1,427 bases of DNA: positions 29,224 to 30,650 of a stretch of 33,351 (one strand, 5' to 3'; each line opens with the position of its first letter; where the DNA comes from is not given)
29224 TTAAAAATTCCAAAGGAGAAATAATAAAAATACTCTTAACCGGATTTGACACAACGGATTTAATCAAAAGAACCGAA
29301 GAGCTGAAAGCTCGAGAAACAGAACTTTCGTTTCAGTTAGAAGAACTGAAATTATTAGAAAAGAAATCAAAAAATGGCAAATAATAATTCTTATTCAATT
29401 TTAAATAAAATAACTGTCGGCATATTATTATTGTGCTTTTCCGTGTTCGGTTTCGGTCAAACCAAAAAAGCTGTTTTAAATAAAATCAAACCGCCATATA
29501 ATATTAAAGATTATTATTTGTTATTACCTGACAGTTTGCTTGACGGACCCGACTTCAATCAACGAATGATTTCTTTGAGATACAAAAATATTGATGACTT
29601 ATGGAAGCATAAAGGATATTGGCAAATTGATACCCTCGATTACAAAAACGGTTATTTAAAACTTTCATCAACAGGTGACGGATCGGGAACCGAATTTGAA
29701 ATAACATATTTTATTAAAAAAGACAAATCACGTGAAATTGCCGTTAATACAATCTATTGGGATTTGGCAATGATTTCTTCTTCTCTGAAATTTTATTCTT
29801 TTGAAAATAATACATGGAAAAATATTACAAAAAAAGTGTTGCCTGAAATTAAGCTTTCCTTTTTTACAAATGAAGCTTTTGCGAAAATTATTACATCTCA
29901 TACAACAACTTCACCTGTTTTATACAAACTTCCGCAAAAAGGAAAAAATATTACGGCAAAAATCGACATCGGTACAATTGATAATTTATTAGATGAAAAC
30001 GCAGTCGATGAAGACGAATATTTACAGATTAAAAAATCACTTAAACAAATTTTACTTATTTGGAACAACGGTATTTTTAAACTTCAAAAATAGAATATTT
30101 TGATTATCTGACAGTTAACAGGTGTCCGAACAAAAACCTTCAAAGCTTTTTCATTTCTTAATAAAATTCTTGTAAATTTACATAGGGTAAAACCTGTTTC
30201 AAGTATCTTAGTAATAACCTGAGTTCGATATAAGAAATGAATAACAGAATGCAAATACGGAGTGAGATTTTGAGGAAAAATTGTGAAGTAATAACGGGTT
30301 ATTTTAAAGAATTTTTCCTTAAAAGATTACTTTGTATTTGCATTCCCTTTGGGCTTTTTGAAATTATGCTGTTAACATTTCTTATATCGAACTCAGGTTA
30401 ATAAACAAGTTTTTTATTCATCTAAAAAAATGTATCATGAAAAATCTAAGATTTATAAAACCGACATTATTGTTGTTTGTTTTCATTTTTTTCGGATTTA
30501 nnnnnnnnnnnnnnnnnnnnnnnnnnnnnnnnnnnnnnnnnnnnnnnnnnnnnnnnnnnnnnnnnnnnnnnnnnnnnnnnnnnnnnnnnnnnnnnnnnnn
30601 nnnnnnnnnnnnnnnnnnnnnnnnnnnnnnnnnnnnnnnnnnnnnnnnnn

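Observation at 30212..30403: A ~190-nt near-perfect hairpin with a 25-bp perfect basal stem, whose wobble pairs favour a plus-strand RNA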

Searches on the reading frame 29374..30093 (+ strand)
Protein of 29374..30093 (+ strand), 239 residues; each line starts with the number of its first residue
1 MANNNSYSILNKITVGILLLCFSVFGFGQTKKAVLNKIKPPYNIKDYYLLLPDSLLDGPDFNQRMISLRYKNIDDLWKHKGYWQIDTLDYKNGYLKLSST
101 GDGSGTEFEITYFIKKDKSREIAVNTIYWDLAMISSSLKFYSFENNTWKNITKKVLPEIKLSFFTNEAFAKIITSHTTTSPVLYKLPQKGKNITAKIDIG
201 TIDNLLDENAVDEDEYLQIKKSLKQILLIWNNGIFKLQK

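Call 7: search_protein_families(library=pfam, proteins=[window:29374-30093:+])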
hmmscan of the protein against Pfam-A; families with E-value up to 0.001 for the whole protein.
window:29374-30093:+ (239 aa): 0 families

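Call 21: find_encoding_contigs(protein=window:29374-30093:+, flank=3000, max_places=10)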
Protein window:29374-30093:+ (239 aa): 4 contigs read that carry it; 4 places shown.
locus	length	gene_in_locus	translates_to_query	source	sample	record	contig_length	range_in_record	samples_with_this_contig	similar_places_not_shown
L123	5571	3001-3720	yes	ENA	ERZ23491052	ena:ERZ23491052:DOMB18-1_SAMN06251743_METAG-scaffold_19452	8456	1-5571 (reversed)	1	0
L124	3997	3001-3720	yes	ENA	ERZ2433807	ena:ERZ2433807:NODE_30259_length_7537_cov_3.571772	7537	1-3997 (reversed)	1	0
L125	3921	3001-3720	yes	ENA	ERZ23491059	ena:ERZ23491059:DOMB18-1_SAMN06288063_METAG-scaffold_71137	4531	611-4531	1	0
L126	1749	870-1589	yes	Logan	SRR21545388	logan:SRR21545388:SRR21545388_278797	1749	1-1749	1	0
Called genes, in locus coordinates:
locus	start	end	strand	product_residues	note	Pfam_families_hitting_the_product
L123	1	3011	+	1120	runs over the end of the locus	PF01590:GAF (weak), PF13185:GAF_2, PF00989:PAS (weak), PF08448:PAS_4, PF13426:PAS_9, PF08447:PAS_3, PF08448:PAS_4, PF13426:PAS_9, +2 more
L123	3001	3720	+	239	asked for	-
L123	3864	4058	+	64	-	-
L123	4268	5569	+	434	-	?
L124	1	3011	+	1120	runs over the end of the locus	PF01590:GAF (weak), PF13185:GAF_2, PF00989:PAS (weak), PF08448:PAS_4, PF13426:PAS_9, PF08447:PAS_3, PF08448:PAS_4, PF13426:PAS_9, +2 more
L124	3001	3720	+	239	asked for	-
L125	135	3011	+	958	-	PF13185:GAF_2, PF01590:GAF (weak), PF00989:PAS (weak), PF08448:PAS_4, PF13426:PAS_9, PF08447:PAS_3, PF08448:PAS_4, PF13426:PAS_9, +2 more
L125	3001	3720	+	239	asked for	-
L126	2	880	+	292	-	?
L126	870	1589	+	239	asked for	-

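Call 24: search_protein_families(library=pfam, proteins=[L123:4268-5569:+])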
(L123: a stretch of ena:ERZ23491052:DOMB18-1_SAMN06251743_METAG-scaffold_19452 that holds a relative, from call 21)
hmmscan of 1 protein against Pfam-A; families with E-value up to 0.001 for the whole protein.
L123:4268-5569:+ (434 aa): 1 family
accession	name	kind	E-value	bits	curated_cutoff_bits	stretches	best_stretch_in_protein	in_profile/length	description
PF25275.1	Golvesin_C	-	8.3e-20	71.6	31.6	1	282-377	35-130/132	Golvesin C-terminal domain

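Call 46: find_homologous_proteins(query=L123:3864-4055:+, max_evalue=0.001)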
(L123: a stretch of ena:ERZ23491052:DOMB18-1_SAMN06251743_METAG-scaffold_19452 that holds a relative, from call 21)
Query L123:3864-4055:+ (64 aa): 2 proteins with E <= 0.001 among 2 candidates.
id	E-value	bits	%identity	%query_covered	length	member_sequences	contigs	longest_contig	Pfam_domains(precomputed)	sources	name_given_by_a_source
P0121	3.2e-36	139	100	100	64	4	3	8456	-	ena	-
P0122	8.6e-27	110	84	100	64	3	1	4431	-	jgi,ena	-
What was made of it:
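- Only 2 protein clusters exist in 5.8 billion (call 46).
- Tried and rejected: The homologue search returned only two clusters (call 46).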

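Call 47: find_encoding_contigs(protein=P0121, flank=2500, max_places=10)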
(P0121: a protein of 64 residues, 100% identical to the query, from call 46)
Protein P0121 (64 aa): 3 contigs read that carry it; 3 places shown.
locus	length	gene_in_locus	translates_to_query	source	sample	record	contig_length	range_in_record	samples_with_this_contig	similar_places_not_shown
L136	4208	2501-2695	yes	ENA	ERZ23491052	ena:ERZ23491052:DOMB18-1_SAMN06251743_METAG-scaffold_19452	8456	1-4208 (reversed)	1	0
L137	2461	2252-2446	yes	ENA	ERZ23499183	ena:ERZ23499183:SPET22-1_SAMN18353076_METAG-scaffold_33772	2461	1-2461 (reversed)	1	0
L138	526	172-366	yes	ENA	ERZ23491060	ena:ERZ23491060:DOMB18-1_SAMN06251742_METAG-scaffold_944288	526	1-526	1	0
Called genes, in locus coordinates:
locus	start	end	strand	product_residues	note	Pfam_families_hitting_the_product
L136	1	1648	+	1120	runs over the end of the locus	PF01590:GAF (weak), PF13185:GAF_2, PF00989:PAS (weak), PF08448:PAS_4, PF13426:PAS_9, PF08447:PAS_3, PF08448:PAS_4, PF13426:PAS_9, +2 more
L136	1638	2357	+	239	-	-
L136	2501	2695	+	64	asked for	-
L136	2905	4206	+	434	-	?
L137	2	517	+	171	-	?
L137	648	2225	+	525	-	PF13185:GAF_2, PF01590:GAF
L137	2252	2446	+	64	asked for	-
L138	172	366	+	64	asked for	-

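Call 54: search_protein_families(library=pfam, proteins=[L123:3864-4055:+], max_evalue=10)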
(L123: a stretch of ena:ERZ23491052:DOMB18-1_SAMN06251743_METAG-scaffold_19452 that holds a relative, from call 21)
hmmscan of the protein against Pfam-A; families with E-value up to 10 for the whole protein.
L123:3864-4055:+ (64 aa): 0 families

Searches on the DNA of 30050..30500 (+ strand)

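Call 56: search_rna_families(source=window, start=30050, end=30500, threshold=evalue, max_evalue=1)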
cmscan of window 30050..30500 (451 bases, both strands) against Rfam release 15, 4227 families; matches with E-value up to 1: 6.
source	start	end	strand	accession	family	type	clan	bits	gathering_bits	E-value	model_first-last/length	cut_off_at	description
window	30246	30345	+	RF04157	MIR9486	Gene; miRNA;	-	30.9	100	0.0002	1-119/119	no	MIR9486 microRNA precursor family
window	30251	30341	+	RF03616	MIR1888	Gene; miRNA;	-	27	72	0.0036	1-101/101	no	MIR1888 microRNA precursor family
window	30215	30400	+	RF04128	MIR8562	Gene; miRNA;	-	25.1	211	0.014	1-242/242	no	MIR8562 microRNA precursor family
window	30214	30401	-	RF04128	MIR8562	Gene; miRNA;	-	23.5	211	0.032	1-242/242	no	MIR8562 microRNA precursor family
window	30253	30339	+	RF03896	MIR2275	Gene; miRNA;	-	19.1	60.5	0.7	1-95/95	no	MIR2275 microRNA precursor family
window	30244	30352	+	RF04199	MIR6027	Gene; miRNA;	-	17.7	95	0.37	1-159/159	no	MIR6027 microRNA precursor family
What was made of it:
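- Tried and rejected: Region 30050-30500 at E<=1 gave only generic plant miRNA hairpin models far below cutoff (call 56).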

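Call 65: build_rna_model(alignment_id=A4, structure=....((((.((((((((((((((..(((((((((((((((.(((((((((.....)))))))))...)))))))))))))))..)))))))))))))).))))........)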
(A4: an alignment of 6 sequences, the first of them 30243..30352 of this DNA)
Model R1 built from alignment A4 (6 sequences, 111 columns); structure: as given.
model positions 110; base pairs 42; branch points 0; effective number of sequences 1.12; information 0.59 bits per position. Calibrated on 0.2 Mb of random sequence (short: E-values are rough).
structure used (alignment columns):
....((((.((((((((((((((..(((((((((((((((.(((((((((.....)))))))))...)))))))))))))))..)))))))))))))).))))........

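Call 66: search_with_rna_model(model_id=R1, sources=[window, L001, L002, L003, L004, L005, L006, L007, L008, L009, L010, L011, L012, L013, L014, L015, L016, L017, L018, L019, L020, L021, L022, L023, L024, L025, L026, L027, L028, L029, L030, L031, L032, L033, L034, L035, L036, L037, L038, L039, L040, L041, L042, L043, L044, L045, L046, L047, L048, L049, L050, L051, L052, L053, L054, L055, L056, L057, L058, L059, L060, L061, L062, L063, L064, L065, L066, L067, L068, L069, L070, L071, L072, L073, L074, L075, L076, L077, L078, L079, L080, L081, L082, L083, L084, L085, L086, L087, L088, L089, L090, L091, L092, L093, L094, L095, L096, L097, L098, L099], max_evalue=1)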
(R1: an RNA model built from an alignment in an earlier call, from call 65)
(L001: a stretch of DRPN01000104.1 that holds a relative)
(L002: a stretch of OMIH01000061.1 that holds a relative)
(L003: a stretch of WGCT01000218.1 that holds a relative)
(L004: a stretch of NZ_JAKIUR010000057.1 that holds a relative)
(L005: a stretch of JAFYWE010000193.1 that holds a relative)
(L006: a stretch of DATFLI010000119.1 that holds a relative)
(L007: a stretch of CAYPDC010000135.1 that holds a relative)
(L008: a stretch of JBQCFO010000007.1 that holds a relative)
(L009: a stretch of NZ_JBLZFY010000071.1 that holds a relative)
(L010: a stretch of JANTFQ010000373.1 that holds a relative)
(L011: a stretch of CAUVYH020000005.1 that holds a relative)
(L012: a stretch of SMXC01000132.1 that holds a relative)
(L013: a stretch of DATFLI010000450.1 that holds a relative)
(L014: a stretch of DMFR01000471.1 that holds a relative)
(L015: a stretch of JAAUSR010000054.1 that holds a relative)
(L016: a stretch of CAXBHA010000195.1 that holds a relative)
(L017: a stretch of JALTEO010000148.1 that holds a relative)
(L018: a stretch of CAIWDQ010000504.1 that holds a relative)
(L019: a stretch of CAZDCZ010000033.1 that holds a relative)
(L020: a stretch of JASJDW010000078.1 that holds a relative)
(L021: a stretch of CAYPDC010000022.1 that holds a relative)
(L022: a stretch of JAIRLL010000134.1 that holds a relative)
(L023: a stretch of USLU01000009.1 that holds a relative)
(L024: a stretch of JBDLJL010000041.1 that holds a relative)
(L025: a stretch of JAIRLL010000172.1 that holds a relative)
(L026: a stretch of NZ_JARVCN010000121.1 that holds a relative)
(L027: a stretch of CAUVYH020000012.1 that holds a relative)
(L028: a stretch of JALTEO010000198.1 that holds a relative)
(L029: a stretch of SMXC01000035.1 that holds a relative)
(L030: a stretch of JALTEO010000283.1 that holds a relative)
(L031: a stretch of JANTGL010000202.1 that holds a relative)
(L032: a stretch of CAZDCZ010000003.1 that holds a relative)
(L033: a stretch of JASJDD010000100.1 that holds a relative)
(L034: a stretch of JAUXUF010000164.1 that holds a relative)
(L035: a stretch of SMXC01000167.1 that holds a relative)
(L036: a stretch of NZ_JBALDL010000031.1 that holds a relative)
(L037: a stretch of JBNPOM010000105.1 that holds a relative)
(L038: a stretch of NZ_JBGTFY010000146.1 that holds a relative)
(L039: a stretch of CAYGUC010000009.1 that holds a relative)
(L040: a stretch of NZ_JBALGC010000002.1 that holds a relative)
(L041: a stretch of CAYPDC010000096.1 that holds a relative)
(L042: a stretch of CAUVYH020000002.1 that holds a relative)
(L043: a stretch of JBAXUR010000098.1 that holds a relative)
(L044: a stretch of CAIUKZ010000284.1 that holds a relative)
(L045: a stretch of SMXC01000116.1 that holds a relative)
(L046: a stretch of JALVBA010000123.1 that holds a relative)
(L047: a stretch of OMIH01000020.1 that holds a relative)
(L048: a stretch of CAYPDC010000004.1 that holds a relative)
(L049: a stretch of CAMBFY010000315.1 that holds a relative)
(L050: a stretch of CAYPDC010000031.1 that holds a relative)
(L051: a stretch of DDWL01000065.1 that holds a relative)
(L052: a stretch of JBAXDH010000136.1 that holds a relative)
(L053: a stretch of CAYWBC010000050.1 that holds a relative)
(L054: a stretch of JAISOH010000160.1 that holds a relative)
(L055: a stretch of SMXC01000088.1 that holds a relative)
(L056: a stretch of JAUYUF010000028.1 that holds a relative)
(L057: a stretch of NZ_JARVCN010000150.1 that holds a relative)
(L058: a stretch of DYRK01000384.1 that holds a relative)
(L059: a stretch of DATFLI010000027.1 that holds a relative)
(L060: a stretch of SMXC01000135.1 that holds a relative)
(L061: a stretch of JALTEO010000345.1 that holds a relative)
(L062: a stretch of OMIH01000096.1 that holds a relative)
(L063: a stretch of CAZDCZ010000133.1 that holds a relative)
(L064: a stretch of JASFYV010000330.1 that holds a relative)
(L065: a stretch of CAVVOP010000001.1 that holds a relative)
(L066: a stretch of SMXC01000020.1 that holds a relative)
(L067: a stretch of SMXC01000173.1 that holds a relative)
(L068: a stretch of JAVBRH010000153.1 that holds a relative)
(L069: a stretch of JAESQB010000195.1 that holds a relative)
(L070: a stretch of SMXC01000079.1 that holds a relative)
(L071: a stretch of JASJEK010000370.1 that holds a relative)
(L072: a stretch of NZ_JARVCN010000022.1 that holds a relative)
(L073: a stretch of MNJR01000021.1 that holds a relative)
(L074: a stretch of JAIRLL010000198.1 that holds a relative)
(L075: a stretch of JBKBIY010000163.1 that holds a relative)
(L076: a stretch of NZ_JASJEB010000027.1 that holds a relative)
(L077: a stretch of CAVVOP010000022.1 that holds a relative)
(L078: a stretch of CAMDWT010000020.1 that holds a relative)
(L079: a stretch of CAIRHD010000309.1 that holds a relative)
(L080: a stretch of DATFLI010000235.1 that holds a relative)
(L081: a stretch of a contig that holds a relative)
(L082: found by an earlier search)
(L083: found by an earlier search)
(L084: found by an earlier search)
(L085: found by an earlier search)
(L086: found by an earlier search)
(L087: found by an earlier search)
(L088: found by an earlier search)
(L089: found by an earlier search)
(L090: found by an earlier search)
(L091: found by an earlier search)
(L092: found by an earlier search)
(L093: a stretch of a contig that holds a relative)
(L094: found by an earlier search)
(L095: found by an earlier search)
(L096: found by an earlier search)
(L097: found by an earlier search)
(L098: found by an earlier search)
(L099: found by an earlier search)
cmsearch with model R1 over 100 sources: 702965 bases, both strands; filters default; matches with E-value up to 1: 14.
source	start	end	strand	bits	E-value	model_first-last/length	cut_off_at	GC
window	30243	30352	+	120.9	2.6e-25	1-110/110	no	0.3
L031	3150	3259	+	119.7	5.2e-25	1-110/110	no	0.34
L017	2163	2271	+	108.7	2.1e-22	1-110/110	no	0.29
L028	30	138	+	108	3.1e-22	1-110/110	no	0.28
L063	1653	1763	-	98.4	6.1e-20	1-110/110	no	0.29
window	30240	30349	-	44.1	5.5e-07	1-110/110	no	0.28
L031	3147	3256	-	40.7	3.5e-06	1-110/110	no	0.31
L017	2160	2268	-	36.9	2.9e-05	1-110/110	no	0.28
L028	27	135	-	35.1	8e-05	1-110/110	no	0.27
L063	1656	1766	+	30.5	0.001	1-110/110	no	0.28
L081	3722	3787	-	26.6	0.0081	1-110/110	no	0.36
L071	3468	3544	-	23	0.059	1-110/110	no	0.38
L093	305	349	-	20.6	0.22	1-110/110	no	0.33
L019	1204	1294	-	18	0.92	1-110/110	no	0.27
